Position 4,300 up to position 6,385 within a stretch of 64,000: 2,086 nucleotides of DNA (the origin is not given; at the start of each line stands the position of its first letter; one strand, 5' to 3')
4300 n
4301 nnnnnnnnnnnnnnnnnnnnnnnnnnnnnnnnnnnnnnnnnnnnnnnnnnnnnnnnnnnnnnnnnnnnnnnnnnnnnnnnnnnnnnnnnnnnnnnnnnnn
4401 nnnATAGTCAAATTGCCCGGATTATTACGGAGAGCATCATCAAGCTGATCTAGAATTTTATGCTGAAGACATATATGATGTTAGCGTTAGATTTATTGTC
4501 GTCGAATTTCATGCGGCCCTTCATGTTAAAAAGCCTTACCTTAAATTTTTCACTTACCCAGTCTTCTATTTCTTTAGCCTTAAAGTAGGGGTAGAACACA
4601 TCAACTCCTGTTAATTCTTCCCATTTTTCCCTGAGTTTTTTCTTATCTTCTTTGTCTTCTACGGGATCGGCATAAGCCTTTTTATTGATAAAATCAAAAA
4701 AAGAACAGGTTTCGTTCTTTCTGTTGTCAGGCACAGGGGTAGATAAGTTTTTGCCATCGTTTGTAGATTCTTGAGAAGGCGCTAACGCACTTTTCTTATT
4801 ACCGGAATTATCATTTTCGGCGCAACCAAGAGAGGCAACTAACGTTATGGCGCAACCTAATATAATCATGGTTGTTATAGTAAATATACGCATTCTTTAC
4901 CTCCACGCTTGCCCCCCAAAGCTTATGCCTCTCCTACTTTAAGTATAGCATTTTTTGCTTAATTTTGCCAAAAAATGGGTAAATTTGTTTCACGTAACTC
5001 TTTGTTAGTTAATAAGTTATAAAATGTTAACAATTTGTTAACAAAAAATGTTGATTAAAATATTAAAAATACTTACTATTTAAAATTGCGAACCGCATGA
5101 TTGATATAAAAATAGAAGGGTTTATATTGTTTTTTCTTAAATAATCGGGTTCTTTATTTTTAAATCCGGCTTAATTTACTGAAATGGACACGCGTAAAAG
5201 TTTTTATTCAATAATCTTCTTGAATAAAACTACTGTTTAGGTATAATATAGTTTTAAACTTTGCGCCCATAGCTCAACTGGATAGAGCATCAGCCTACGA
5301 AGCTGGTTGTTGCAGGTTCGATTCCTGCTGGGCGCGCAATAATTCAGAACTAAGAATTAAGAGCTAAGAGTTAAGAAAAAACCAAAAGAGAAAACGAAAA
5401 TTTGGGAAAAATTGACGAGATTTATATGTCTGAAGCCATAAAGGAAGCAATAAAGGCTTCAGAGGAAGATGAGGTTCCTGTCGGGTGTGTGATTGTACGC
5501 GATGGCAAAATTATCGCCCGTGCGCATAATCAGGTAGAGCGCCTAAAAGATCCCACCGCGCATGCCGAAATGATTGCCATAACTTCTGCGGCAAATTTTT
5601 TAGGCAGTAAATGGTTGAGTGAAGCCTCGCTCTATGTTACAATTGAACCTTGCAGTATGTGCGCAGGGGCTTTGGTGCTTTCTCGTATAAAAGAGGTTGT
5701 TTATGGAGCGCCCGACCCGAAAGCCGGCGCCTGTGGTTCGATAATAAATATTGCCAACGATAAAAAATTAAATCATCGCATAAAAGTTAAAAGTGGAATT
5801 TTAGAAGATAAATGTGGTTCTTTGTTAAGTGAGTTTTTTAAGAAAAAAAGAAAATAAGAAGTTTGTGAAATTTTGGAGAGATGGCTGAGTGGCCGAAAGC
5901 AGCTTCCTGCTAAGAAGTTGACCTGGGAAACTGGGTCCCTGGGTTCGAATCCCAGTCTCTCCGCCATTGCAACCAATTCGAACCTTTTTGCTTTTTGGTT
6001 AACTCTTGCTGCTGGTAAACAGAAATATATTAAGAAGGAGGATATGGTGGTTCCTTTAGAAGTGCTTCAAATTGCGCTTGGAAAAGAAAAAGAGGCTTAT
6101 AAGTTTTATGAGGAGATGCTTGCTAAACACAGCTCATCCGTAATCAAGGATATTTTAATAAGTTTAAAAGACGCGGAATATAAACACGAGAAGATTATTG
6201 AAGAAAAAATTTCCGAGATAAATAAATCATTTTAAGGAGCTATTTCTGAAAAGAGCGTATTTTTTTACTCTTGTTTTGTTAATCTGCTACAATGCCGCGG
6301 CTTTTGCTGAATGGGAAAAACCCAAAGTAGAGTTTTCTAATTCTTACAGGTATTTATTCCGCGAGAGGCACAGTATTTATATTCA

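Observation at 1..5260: AT-richer accessory-like segment with a GmrSD-like defense gene, bordered by tRNA-Arg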

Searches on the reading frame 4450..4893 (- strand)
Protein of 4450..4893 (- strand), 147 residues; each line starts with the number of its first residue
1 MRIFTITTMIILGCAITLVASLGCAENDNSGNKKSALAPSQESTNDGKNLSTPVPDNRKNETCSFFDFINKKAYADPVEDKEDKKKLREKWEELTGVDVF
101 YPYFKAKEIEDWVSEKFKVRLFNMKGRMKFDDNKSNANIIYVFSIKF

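Call 4: search_protein_families(library=pfam, proteins=[window:4450-4893:-], max_evalue=0.01)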
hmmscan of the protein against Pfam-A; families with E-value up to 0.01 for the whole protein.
window:4450-4893:- (147 aa): 0 families

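Call 15: search_protein_families(library=padloc, proteins=[window:4450-4893:-], max_evalue=0.01)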
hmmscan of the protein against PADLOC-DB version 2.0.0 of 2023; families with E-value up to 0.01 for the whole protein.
window:4450-4893:- (147 aa): 0 families

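Call 19: search_protein_families(library=ncbifam, proteins=[window:4450-4893:-], max_evalue=0.001)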
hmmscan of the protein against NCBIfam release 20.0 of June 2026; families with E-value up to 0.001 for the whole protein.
window:4450-4893:- (147 aa): 0 families

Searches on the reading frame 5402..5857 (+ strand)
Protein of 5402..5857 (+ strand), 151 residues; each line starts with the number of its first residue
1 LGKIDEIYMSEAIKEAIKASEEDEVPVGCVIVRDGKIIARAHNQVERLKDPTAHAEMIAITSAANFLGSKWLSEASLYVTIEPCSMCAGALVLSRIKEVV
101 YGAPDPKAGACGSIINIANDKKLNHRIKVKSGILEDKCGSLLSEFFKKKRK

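Call 4: search_protein_families(library=pfam, proteins=[window:5402-5857:+], max_evalue=0.01)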
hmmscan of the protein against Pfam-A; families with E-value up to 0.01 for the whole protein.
window:5402-5857:+ (151 aa): 3 families
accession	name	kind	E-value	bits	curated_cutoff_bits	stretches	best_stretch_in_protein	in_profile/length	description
PF14437.12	MafB19-deam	-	2.5e-41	141.3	27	1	6-150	4-142/142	MafB19-like deaminase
PF00383.29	dCMP_cyt_deam_1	-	3.2e-31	107.7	25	1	5-102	4-101/102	Cytidine and deoxycytidylate deaminase zinc-binding region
PF14439.12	Bd3614-deam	-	7.3e-07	29.6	38.5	1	27-108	11-95/113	Bd3614-like deaminase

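Call 19: search_protein_families(library=ncbifam, proteins=[window:5402-5857:+], max_evalue=0.001)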
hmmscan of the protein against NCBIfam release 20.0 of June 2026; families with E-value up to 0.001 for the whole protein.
window:5402-5857:+ (151 aa): 5 families
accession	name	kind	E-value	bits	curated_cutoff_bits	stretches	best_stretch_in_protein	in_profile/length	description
NF008113.2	PRK10860.1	equivalog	2.8e-50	170.3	150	1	5-151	7-153/165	tRNA adenosine(34) deaminase TadA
TIGR00326.1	eubact_ribD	equivalog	5.1e-16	58.8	156.35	1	9-150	1-137/343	bifunctional diaminohydroxyphosphoribosylaminopyrimidine deaminase/5-amino-6-(5-phosphoribosylamino)uracil reductase RibD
NF008052.0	PRK10786.1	equivalog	2.1e-11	43.2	500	1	5-150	3-143/367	bifunctional diaminohydroxyphosphoribosylaminopyrimidine deaminase/5-amino-6-(5-phosphoribosylamino)uracil reductase RibD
NF041025.1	antiphage_deaminase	equivalog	1.5e-10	40.5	400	1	53-114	338-398/437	anti-phage dCTP deaminase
TIGR02571.1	ComEB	equivalog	1.9e-08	34.4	219.45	1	51-102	66-115/151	ComE operon protein 2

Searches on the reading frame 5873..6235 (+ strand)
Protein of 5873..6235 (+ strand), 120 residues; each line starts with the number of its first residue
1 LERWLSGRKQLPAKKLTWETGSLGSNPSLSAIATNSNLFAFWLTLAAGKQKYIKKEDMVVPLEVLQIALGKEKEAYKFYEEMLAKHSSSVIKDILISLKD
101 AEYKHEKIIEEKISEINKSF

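Call 4: search_protein_families(library=pfam, proteins=[window:5873-6235:+], max_evalue=0.01)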
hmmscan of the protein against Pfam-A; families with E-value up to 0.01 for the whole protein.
window:5873-6235:+ (120 aa): 2 families
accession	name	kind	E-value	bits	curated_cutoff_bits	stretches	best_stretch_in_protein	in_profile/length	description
PF02915.23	Rubrerythrin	-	0.00011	23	22.8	1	60-109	83-133/137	Rubrerythrin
PF13376.11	OmdA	-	0.0014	19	25.6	0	63-108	6-50/60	Bacteriocin-protection, YdeI or OmpD-Associated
